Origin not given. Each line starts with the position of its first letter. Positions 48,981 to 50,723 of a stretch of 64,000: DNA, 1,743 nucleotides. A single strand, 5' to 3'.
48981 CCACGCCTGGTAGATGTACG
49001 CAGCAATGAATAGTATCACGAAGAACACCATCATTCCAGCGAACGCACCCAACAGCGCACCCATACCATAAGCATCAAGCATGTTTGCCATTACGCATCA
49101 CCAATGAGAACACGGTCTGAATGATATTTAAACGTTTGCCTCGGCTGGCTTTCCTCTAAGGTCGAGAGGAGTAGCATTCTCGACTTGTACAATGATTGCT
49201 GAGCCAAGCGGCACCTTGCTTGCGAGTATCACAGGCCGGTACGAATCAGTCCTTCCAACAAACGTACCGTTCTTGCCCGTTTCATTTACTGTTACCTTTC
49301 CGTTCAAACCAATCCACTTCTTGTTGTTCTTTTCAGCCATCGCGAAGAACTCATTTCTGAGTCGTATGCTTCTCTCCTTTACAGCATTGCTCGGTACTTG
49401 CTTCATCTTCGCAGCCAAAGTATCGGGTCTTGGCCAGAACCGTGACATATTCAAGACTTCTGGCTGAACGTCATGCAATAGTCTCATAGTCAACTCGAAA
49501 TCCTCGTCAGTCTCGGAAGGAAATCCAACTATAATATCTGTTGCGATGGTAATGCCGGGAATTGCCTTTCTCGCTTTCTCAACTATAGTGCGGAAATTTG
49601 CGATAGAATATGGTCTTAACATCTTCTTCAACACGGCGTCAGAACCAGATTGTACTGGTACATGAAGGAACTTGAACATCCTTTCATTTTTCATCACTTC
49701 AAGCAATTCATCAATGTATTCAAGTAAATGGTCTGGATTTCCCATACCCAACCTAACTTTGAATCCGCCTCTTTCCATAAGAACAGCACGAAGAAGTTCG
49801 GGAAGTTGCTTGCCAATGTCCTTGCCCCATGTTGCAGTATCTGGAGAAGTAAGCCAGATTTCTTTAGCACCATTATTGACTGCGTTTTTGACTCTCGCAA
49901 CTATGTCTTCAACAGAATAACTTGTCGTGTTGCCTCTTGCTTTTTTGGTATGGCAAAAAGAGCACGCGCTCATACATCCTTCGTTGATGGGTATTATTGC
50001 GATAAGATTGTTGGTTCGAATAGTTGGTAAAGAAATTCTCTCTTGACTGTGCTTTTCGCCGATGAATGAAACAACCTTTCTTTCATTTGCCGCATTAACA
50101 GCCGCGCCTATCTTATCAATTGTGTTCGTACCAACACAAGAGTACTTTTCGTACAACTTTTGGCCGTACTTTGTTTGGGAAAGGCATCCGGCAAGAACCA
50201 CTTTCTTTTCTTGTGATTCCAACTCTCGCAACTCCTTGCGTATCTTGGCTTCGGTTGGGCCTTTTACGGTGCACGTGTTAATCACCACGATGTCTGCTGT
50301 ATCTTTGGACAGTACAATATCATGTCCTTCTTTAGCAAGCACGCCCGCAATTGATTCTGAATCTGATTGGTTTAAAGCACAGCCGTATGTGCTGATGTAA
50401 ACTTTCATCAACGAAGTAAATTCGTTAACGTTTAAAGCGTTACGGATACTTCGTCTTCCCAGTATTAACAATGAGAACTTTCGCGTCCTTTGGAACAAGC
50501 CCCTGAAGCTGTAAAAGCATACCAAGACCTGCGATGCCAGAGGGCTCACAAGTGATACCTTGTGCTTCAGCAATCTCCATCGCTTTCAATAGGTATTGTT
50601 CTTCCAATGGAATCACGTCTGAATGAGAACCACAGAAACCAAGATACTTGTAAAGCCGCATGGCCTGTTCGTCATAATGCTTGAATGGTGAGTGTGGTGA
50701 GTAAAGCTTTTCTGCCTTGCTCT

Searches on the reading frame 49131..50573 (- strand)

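Call 24: search_protein_families(library=pfam, proteins=[window:49131-50573:-], max_evalue=0.001)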
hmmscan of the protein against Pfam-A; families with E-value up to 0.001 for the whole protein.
window:49131-50573:- (481 aa): 3 families
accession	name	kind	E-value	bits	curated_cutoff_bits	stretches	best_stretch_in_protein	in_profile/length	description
PF04055.27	Radical_SAM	-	2.8e-25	89.8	29.5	1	195-366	2-166/166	Radical SAM superfamily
PF00919.26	UPF0004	-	6.3e-24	84.3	27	1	57-143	1-89/98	Uncharacterized protein family UPF0004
PF01938.26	TRAM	-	0.0002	21.6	21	1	427-475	10-59/61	TRAM domain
